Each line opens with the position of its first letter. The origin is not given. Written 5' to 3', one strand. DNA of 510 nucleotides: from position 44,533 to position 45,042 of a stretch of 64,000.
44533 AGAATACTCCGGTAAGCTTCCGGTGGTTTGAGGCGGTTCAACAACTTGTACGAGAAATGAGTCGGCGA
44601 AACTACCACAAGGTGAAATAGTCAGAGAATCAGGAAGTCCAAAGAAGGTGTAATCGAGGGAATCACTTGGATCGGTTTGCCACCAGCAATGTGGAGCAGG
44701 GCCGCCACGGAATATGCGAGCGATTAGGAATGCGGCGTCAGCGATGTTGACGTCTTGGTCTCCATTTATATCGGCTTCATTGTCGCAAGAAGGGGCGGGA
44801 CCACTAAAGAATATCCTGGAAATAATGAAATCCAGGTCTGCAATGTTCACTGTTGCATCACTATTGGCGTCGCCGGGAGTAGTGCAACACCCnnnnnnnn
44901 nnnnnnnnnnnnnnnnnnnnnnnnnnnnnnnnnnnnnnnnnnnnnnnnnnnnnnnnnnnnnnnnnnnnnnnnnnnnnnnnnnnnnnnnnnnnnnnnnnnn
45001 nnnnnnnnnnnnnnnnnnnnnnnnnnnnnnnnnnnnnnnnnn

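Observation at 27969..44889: A cysteine-bracketed double dockerin-like module shared by four otherwise unrelated secreted proteins, with no visible cohesin partner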

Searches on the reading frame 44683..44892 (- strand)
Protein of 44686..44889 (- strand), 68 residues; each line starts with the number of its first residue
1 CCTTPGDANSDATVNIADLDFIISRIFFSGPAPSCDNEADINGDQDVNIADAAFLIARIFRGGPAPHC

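Call 11: search_protein_families(library=pfam, proteins=[window:44686-44889:-], max_evalue=1)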
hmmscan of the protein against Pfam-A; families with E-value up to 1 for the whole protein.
seq(68 aa): 1 family
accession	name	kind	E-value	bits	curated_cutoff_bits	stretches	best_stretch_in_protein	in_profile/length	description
PF00404.24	Dockerin_1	-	4.3e-09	36.9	22.9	1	5-59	1-56/57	Dockerin type I domain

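Call 16: find_homologous_proteins(query=A1, max_evalue=0.001)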
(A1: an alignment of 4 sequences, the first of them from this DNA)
Query A1 (4 sequences) (70 aa, profile of the alignment): 108 proteins with E <= 0.001 among 152 candidates.
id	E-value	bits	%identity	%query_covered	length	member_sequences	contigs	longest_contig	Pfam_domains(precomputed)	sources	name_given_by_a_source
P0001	5.6e-31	124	65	99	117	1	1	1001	PF00404.25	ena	-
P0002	1.8e-30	122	58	99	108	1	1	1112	-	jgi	-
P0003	1.3e-27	113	60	97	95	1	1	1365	-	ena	-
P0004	2.9e-27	112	60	97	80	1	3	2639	PF00404.25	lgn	-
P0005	6.1e-27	111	59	97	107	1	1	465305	-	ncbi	-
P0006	5.6e-26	108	58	99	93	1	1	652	-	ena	-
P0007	4.4e-25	105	60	93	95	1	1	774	PF00404.25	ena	-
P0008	8.4e-25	104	54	97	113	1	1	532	PF00404.25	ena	-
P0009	9.7e-25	104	61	99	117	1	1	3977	PF00404.25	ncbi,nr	ncbi:MAG: hypothetical protein IH914_07660, partial [candidate division Zixibacteria bacterium]|nr:h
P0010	1.4e-24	104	63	90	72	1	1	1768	PF00404.25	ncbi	ncbi:MAG: dockerin type I domain-containing protein [Candidatus Zixiibacteriota bacterium]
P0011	2.1e-24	103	56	97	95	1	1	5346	PF00404.25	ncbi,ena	-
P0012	2.1e-24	103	57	90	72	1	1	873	PF00404.25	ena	-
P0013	2.9e-24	103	54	97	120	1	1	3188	PF00404.25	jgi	-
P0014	3.9e-23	99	60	90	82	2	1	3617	PF00404.25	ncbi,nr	ncbi:MAG: dockerin type I repeat-containing protein [candidate division Zixibacteria bacterium]|nr:d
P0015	5.2e-23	99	45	99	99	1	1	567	-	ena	-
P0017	1.1e-22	98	49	99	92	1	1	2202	PF00404.25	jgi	jgi:hypothetical protein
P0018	1.8e-22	97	56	91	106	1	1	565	PF00404.25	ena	-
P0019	1.2e-21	94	51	97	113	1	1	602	PF00404.25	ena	-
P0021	4.8e-21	92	61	87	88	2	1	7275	PF00404.25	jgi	jgi:Dockerin type I domain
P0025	3.5e-20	89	45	99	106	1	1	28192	PF00404.25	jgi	-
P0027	9.9e-20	88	50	94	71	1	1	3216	PF00404.25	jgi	jgi:hypothetical protein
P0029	7.2e-19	85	51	97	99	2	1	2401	PF00404.25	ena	-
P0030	1.0e-18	85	49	97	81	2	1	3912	PF00404.25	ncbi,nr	ncbi:MAG: hypothetical protein IH914_07750, partial [candidate division Zixibacteria bacterium]|nr:h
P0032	3.8e-18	83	50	94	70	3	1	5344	PF00404.25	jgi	jgi:hypothetical protein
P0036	2.8e-16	77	48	90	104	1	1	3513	PF00404.25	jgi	-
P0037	5.6e-16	76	51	96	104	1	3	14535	PF00404.25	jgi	jgi:hypothetical protein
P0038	1.9e-15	74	54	87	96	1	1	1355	PF00404.25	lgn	-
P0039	2.5e-15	74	51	97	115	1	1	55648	PF00404.25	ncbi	-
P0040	3.6e-15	73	52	87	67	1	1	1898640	PF00404.25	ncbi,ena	-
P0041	3.8e-15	73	47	86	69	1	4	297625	PF00404.25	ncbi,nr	ncbi:MAG TPA: dockerin type I domain-containing protein [candidate division Zixibacteria bacterium]|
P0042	3.8e-15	73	39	94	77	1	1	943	PF00404.25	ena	-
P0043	7.5e-15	72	49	90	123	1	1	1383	PF00404.25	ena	-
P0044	1.2e-14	72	47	93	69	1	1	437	PF00404.25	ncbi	-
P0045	1.2e-14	72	56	84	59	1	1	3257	PF00404.25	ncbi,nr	ncbi:MAG: dockerin type I repeat-containing protein, partial [candidate division Zixibacteria bacter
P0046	1.2e-14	72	51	90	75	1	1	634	PF00404.25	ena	-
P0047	1.8e-14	71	50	97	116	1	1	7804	PF00404.25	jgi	jgi:hypothetical protein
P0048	1.9e-14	71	51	87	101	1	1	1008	PF00404.25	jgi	jgi:hypothetical protein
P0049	2.1e-14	71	48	87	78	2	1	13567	PF00404.25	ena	-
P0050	2.4e-14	71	54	87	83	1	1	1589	PF00404.25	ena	-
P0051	4.5e-14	70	44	94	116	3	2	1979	PF00404.25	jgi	jgi:hypothetical protein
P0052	1.3e-13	68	48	87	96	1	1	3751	PF00404.25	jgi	jgi:hypothetical protein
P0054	1.4e-13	68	38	90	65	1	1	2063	PF00404.25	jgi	jgi:hypothetical protein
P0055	1.4e-13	68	38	91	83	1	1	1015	PF00404.25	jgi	jgi:hypothetical protein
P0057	6.0e-13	66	43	90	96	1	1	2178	PF00404.25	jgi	-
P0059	2.5e-12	64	49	87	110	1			PF00404.25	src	-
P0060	2.5e-12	64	49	93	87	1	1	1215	PF00404.25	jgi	-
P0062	5.4e-12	63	48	87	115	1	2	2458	PF00404.25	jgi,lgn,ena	jgi:hypothetical protein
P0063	5.9e-12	63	39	96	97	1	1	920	PF00404.25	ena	-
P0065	9.6e-12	62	49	87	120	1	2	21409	PF00404.25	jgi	jgi:hypothetical protein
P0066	1.6e-11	62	44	87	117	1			PF00404.25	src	-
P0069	1.9e-11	61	45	80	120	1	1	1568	PF00404.25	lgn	-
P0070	2.0e-11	61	46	87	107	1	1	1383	PF00404.25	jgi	jgi:hypothetical protein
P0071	2.7e-11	61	36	83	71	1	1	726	PF00404.25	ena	-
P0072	8.0e-11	59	43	87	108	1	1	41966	PF00404.25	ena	-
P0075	2.6e-10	58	43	94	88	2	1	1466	PF00404.25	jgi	-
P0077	4.3e-10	57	42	94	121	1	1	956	PF00404.25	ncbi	-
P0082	1.4e-9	55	41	87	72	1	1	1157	PF00404.25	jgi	-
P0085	1.9e-9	55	39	87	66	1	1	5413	PF00404.25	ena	-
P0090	3.8e-8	51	45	96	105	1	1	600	PF00404.25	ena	-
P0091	5.8e-8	50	49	81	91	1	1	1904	PF00404.25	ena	-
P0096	2.2e-7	48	38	80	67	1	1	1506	PF00404.25,PF00036.39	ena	-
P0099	4.3e-6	44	40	89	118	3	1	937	PF00404.25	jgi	jgi:hypothetical protein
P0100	5.1e-6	44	45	80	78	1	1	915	PF00404.25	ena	-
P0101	8.2e-6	43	44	79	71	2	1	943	PF00404.25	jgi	jgi:hypothetical protein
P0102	3.0e-5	42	39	84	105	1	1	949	PF00404.25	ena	-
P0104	1.1e-4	40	48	60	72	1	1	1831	PF00404.25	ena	-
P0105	1.7e-4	39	42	90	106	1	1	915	PF00404.25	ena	-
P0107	4.7e-4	38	41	83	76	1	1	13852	PF00404.25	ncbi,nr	ncbi:MAG: dockerin type I repeat-containing protein, partial [Bacteroidales bacterium]|nr:dockerin t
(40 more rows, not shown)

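Call 18: search_solved_structures(query=A1, max_evalue=1, show_alignments=3)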
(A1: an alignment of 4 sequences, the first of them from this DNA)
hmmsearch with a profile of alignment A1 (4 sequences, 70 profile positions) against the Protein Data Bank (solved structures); distinct sequences matched with E-value up to 1: 19.
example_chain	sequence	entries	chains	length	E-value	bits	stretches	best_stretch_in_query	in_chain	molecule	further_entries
4dh2_B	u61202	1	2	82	0.00063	22.9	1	5-56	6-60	Dockerin type 1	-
4fl4_A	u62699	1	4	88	0.00069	22.8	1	7-56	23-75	Glycoside hydrolase family 9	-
2y3n_B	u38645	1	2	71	0.001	22.2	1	6-56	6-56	CELLULOSOMAL FAMILY-48 PROCESSIVE GLYCOSIDE HYDROLASE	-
4cj0_A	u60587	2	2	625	0.0034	20.5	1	7-56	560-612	ENDOGLUCANASE D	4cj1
1clc_A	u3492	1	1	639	0.0036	20.5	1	7-56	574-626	ENDOGLUCANASE CELD; EC: 3.2.1.4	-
5nrk_B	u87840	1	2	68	0.0041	20.3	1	6-61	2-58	DocCel5: Type I dockerin repeat domain from A. cellulolyticus family 5 endoglucanase WP_01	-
5nrm_B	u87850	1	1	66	0.0048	20.1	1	6-61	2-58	DocCel5: Type I dockerin repeat domain from A. cellulolyticus family 5 endoglucanase WP_01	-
2ccl_B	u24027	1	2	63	0.013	18.7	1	7-56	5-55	ENDO-1,4-BETA-XYLANASE Y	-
1ohz_B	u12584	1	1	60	0.11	15.8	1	7-56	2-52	ENDO-1,4-BETA-XYLANASE Y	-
2mte_A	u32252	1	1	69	0.13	15.5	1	6-56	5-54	Cellulose 1,4-beta-cellobiosidase (reducing end) CelS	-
1daq_A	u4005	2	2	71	0.13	15.5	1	6-56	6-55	ENDOGLUCANASE SS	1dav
5m2o_B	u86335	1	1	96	0.28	14.4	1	5-50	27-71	Group I Dockerin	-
9qfa_A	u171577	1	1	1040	0.36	14.1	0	7-57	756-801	Ruminococcus bromii Amy12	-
8ajy_B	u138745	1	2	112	0.37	14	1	24-57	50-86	Dockerin from ScaH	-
6kge_D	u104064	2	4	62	0.38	14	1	5-60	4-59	And cellulose-binding endoglucanase family 9 CelL ortholog dockerin domain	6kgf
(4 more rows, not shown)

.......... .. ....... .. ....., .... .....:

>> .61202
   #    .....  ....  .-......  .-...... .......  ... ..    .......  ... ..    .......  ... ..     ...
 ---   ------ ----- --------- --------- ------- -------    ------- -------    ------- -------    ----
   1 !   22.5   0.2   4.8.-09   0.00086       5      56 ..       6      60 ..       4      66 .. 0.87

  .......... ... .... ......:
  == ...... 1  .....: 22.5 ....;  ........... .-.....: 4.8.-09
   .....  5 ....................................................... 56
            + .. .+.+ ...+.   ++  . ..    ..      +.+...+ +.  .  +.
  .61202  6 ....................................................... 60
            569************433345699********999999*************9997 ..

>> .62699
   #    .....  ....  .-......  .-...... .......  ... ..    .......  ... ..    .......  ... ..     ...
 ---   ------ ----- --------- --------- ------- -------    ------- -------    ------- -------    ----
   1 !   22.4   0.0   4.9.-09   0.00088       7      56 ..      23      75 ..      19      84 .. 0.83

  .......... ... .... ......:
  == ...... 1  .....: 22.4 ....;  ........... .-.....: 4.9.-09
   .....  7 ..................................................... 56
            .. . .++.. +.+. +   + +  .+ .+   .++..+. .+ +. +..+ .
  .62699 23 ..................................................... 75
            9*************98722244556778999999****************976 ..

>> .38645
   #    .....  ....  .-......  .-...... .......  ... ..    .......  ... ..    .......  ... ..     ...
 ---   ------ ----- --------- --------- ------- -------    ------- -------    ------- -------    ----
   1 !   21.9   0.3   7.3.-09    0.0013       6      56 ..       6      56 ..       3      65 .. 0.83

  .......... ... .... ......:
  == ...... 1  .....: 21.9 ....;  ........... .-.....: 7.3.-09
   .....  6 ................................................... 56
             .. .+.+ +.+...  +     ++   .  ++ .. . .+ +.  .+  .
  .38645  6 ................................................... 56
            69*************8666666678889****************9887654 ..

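Call 27: predict_structure(alignment_id=A2)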
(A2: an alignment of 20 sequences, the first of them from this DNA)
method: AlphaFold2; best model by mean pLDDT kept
length: 68 residues; sequences in the alignment: 20
mean_pLDDT: 92.7   pTM: 0.79
mean pLDDT of the five models: 92.7, 92.0, 91.5, 91.2, 90.1
residues with pLDDT >= 90: 59; 70-90: 9; 50-70: 0; < 50: 0
segments of 3 or more residues with pLDDT < 50: none
pLDDT, mean of each block of 10 residues (from residue 1): 89 95 95 90 94 95 90
secondary structure, 60 per line:
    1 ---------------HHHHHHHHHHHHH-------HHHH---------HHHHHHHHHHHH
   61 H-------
elements in order: H16-28 H36-39 H49-61

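Call 30: fold_search(model_id=the predicted structure, library=pdb)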
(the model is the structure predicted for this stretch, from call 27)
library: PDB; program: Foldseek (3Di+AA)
matches with E <= 10: 67; with E <= 0.001: 7
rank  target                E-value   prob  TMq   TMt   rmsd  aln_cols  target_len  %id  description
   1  4dh2_D                1.7e-04  1.00  0.76  0.74   1.9        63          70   27  Crystal structure of Coh-OlpC(Cthe_0452)-Doc435(Cthe_0435) complex: A novel type I Cohesin-Dockerin complex from Clost (released 2012-11-28)
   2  4dh2_B                2.9e-04  1.00  0.75  0.71   2.1        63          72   27  Crystal structure of Coh-OlpC(Cthe_0452)-Doc435(Cthe_0435) complex: A novel type I Cohesin-Dockerin complex from Clost (released 2012-11-28)
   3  2mte_MODEL_1_A        6.5e-04  1.00  0.79  0.78   2.1        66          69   27  Solution structure of Doc48S (released 2014-10-15)
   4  5nrm_B                7.6e-04  1.00  0.73  0.75   1.4        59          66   24  Crystal structure of the sixth cohesin from Acetivibrio cellulolyticus' scaffoldin B in complex with Cel5 dockerin S51 (released 2018-01-31)
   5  4fl4_A                8.2e-04  1.00  0.75  0.75   1.8        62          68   27  Scaffoldin conformation and dynamics revealed by a ternary complex from the Clostridium thermocellum cellulosome (released 2012-06-27)
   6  5nrk_B                8.2e-04  1.00  0.79  0.79   2.1        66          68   23  Crystal structure of the sixth cohesin from Acetivibrio cellulolyticus' scaffoldin B in complex with Cel5 dockerin S15 (released 2018-01-31)
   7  5nrk_D                9.6e-04  1.00  0.77  0.78   2.2        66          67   20  Crystal structure of the sixth cohesin from Acetivibrio cellulolyticus' scaffoldin B in complex with Cel5 dockerin S15 (released 2018-01-31)
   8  4fl4_G                1.0e-03  1.00  0.79  0.80   1.9        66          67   26  Scaffoldin conformation and dynamics revealed by a ternary complex from the Clostridium thermocellum cellulosome (released 2012-06-27)
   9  6kgf_B                2.1e-03  1.00  0.74  0.81   1.9        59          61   32  Crystal structure of CaDoc0917(R16D)-CaCohA2 complex at pH 8.2 (released 2020-07-08)
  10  4fl4_D                2.5e-03  1.00  0.75  0.78   1.5        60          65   28  Scaffoldin conformation and dynamics revealed by a ternary complex from the Clostridium thermocellum cellulosome (released 2012-06-27)
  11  5lxv_B                2.5e-03  1.00  0.67  0.70   2.1        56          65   21  Crystal structure of Ruminococcus flavefaciens scaffoldin C cohesin in complex with a dockerin from an uncharacterized (released 2016-10-19)
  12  6kge_B                3.4e-03  1.00  0.67  0.75   2.2        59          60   36  Crystal structure of CaDoc0917(R16D)-CaCohA2 complex at pH 5.5 (released 2020-07-08)
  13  2vn6_B                4.0e-03  1.00  0.67  0.71   2.4        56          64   27  The Clostridium cellulolyticum dockerin displays a dual binding mode for its cohesin partner (released 2008-05-13)
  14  6kgc_B                4.0e-03  1.00  0.68  0.77   2.1        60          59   33  Crystal structure of CaDoc0917(R49D)-CaCohA2 complex at pH 5.4 (released 2020-07-08)
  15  4fl4_J                4.4e-03  1.00  0.79  0.81   1.9        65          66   26  Scaffoldin conformation and dynamics revealed by a ternary complex from the Clostridium thermocellum cellulosome (released 2012-06-27)
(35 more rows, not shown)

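Call 31: search_protein_representatives(alignment_id=A2)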
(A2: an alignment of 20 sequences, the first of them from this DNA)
Query: 20 sequences, 68 profile positions. Proteins with E-value up to 0.001 (for the whole library): 43175; up to 1e-10: 12043; up to 1e-30: 141. The best 150 are listed.
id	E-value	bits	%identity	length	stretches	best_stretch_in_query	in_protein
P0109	1.2e-131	445.1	-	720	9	5-68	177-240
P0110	1.6e-103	355.0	-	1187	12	5-68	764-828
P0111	1.8e-100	345.2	-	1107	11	5-67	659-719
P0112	5.4e-88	305.3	-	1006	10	5-68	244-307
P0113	4.8e-85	295.8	-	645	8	1-67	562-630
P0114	6.5e-85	295.4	-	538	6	4-67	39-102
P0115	4.2e-84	292.8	-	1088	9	7-64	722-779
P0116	7.1e-80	279.2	-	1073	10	4-61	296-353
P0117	3.3e-79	277.1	-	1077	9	5-60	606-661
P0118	6.5e-76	266.5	-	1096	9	6-61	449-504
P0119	2.1e-75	264.9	-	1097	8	4-58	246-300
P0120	1.2e-70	249.6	-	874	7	6-67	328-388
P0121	3.1e-70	248.4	-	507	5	4-68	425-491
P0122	1.8e-66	236.3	-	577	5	5-67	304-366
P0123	3.0e-64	229.2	-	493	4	3-67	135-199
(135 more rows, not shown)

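Call 35: find_related_loci(query=A1, collection=genome_contigs, flank=10000)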
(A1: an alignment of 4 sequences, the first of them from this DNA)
Query A1 (70 aa) in genome_contigs; peptide patterns used: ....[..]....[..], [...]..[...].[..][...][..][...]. (x = any residue, [..] = any of these).
198 stretches matched a pattern; 131 encode a relative of the query (tblastn E <= 1e-3); the best 80 are kept; 77 distinct loci.
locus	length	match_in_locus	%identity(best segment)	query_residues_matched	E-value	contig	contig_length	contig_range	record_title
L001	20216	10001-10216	67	1-70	1e-29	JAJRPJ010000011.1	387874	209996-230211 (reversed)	MAG: Candidatus Zixiibacteriota bacterium isolate Dive100_bin1.50 k141_247492, whole genome shotgun sequence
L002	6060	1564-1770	70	1-69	5e-28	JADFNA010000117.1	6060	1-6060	MAG: Candidatus Zixiibacteriota bacterium isolate B60T1B5 B60T1B5_NODE21343, whole genome shotgun sequence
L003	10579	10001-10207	64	1-69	8e-27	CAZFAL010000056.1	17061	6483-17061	MAG TPA_asm: uncultured Ignavibacteriales bacterium isolate SRP216583_co1_262 genome assembly, contig: NODE_2815_length_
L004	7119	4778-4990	65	1-69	3e-26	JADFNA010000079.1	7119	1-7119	MAG: Candidatus Zixiibacteriota bacterium isolate B60T1B5 B60T1B5_NODE16148, whole genome shotgun sequence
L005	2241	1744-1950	65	1-69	5e-26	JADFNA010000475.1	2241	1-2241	MAG: Candidatus Zixiibacteriota bacterium isolate B60T1B5 B60T1B5_NODE108526, whole genome shotgun sequence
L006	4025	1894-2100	65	1-69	9e-26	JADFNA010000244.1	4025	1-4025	MAG: Candidatus Zixiibacteriota bacterium isolate B60T1B5 B60T1B5_NODE42385, whole genome shotgun sequence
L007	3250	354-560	63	2-69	1e-25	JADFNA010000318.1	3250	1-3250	MAG: Candidatus Zixiibacteriota bacterium isolate B60T1B5 B60T1B5_NODE60018, whole genome shotgun sequence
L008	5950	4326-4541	64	1-69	2e-25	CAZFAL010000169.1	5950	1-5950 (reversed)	MAG TPA_asm: uncultured Ignavibacteriales bacterium isolate SRP216583_co1_262 genome assembly, contig: NODE_14322_length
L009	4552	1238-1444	65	1-69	3e-25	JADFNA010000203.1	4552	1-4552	MAG: Candidatus Zixiibacteriota bacterium isolate B60T1B5 B60T1B5_NODE34485, whole genome shotgun sequence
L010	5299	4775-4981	62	1-69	5e-25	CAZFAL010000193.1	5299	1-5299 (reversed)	MAG TPA_asm: uncultured Ignavibacteriales bacterium isolate SRP216583_co1_262 genome assembly, contig: NODE_17042_length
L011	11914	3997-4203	61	1-69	1e-24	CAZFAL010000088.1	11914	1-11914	MAG TPA_asm: uncultured Ignavibacteriales bacterium isolate SRP216583_co1_262 genome assembly, contig: NODE_5057_length_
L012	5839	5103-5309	58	1-69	3e-24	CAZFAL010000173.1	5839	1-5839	MAG TPA_asm: uncultured Ignavibacteriales bacterium isolate SRP216583_co1_262 genome assembly, contig: NODE_14710_length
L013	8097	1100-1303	63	2-69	3e-24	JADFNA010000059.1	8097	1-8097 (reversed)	MAG: Candidatus Zixiibacteriota bacterium isolate B60T1B5 B60T1B5_NODE12939, whole genome shotgun sequence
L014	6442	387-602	63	2-69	2e-24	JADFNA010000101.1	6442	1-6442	MAG: Candidatus Zixiibacteriota bacterium isolate B60T1B5 B60T1B5_NODE19241, whole genome shotgun sequence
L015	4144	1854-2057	65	2-69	3e-24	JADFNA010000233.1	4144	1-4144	MAG: Candidatus Zixiibacteriota bacterium isolate B60T1B5 B60T1B5_NODE40355, whole genome shotgun sequence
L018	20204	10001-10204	63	2-69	7e-24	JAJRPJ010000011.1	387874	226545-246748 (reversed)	MAG: Candidatus Zixiibacteriota bacterium isolate Dive100_bin1.50 k141_247492, whole genome shotgun sequence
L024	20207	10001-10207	61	1-69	3e-23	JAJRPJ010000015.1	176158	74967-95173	MAG: Candidatus Zixiibacteriota bacterium isolate Dive100_bin1.50 k141_351032, whole genome shotgun sequence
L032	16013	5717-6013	54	1-69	2e-22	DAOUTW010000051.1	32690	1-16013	MAG TPA_asm: Candidatus Zixiibacteriota bacterium isolate CSMAG_807 CSMAG_807_k141_353297_length_32690_cov_10.9975, whol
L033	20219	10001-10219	59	1-69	2e-22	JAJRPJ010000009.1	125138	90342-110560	MAG: Candidatus Zixiibacteriota bacterium isolate Dive100_bin1.50 k141_212652, whole genome shotgun sequence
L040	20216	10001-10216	62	2-70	8e-22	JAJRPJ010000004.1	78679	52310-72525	MAG: Candidatus Zixiibacteriota bacterium isolate Dive100_bin1.50 k141_123567, whole genome shotgun sequence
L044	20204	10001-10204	57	2-69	4e-21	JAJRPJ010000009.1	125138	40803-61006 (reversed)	MAG: Candidatus Zixiibacteriota bacterium isolate Dive100_bin1.50 k141_212652, whole genome shotgun sequence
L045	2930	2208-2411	59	2-69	4e-21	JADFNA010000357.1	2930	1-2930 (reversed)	MAG: Candidatus Zixiibacteriota bacterium isolate B60T1B5 B60T1B5_NODE71105, whole genome shotgun sequence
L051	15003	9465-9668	56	2-69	7e-20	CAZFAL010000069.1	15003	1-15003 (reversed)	MAG TPA_asm: uncultured Ignavibacteriales bacterium isolate SRP216583_co1_262 genome assembly, contig: NODE_3505_length_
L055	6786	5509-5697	59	7-69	6e-19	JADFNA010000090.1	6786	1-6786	MAG: Candidatus Zixiibacteriota bacterium isolate B60T1B5 B60T1B5_NODE17554, whole genome shotgun sequence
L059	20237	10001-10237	52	1-69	1e-17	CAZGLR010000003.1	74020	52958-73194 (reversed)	MAG TPA_asm: uncultured Ignavibacteriales bacterium isolate SRP141376_co3_444 genome assembly, contig: NODE_770_length_7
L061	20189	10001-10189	49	7-69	9e-17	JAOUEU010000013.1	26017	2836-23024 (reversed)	MAG: Candidatus Zixiibacteriota bacterium isolate 4_1_July_SF_Bin17 4_1_July_SF_Bin17_scaffold_681_c1, whole genome shot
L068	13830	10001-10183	49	7-67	6e-15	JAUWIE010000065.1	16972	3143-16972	MAG: Thermoplasmatota archaeon isolate CSMAG_2286 CSMAG_2286_k141_233869_length_16972_cov_9.3904, whole genome shotgun s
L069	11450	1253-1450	48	2-68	2e-14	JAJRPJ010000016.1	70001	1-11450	MAG: Candidatus Zixiibacteriota bacterium isolate Dive100_bin1.50 k141_505307, whole genome shotgun sequence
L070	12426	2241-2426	50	7-67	2e-14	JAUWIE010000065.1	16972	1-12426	MAG: Thermoplasmatota archaeon isolate CSMAG_2286 CSMAG_2286_k141_233869_length_16972_cov_9.3904, whole genome shotgun s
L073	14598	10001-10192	48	7-67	6e-14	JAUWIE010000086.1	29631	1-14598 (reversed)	MAG: Thermoplasmatota archaeon isolate CSMAG_2286 CSMAG_2286_k141_1419091_length_29631_cov_10.0000, whole genome shotgun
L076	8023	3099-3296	45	2-67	2e-13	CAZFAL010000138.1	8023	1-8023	MAG TPA_asm: uncultured Ignavibacteriales bacterium isolate SRP216583_co1_262 genome assembly, contig: NODE_9147_length_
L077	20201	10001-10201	45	1-67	2e-13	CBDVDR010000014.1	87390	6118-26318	MAG TPA_asm: uncultured bacterium isolate SRR21487745_metabat2_10 genome assembly, contig: ERZ25073593.28, whole genome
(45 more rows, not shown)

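Call 40: search_protein_families(library=pfam, alignment_id=A3, max_evalue=0.0001)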
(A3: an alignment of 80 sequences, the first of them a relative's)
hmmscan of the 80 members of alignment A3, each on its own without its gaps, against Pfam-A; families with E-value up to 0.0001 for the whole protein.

A. member 1, L001:9380-10225:+ (282 aa): 0 families

B. families by the number of members that match (of 80 scanned): 34 families (the first 25 are shown)
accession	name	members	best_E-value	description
PF00404.24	Dockerin_1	45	7.4e-11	Dockerin type I domain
PF13517.12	FG-GAP_3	11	1e-118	FG-GAP-like repeat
PF01839.29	FG-GAP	11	7.1e-49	FG-GAP repeat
PF02412.23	TSP_3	10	4.7e-74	Thrombospondin type 3 repeat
PF18911.6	PKD_4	8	4.3e-13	PKD domain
PF00801.26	PKD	8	5.3e-11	PKD domain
PF00082.27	Peptidase_S8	6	3.1e-42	Subtilase family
PF23727.1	Beta-prop_FAM234A_B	4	2.2e-07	FAM234A/B beta-propeller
PF09471.16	Peptidase_M64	3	3.3e-34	IgA Peptidase M64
PF14312.12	FG-GAP_2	3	2.4e-11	FG-GAP repeat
PF18884.5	TSP3_bac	2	1.1e-51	Bacterial TSP3 repeat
PF13620.12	CarboxypepD_reg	2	1.1e-36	Carboxypeptidase regulatory-like domain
PF15902.12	Sortilin-Vps10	2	1.7e-24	Sortilin, neurotensin receptor 3,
PF13688.12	Reprolysin_5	2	8.2e-19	Metallo-peptidase family M12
PF17210.9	SdrD_B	2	2e-14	SdrD B-like domain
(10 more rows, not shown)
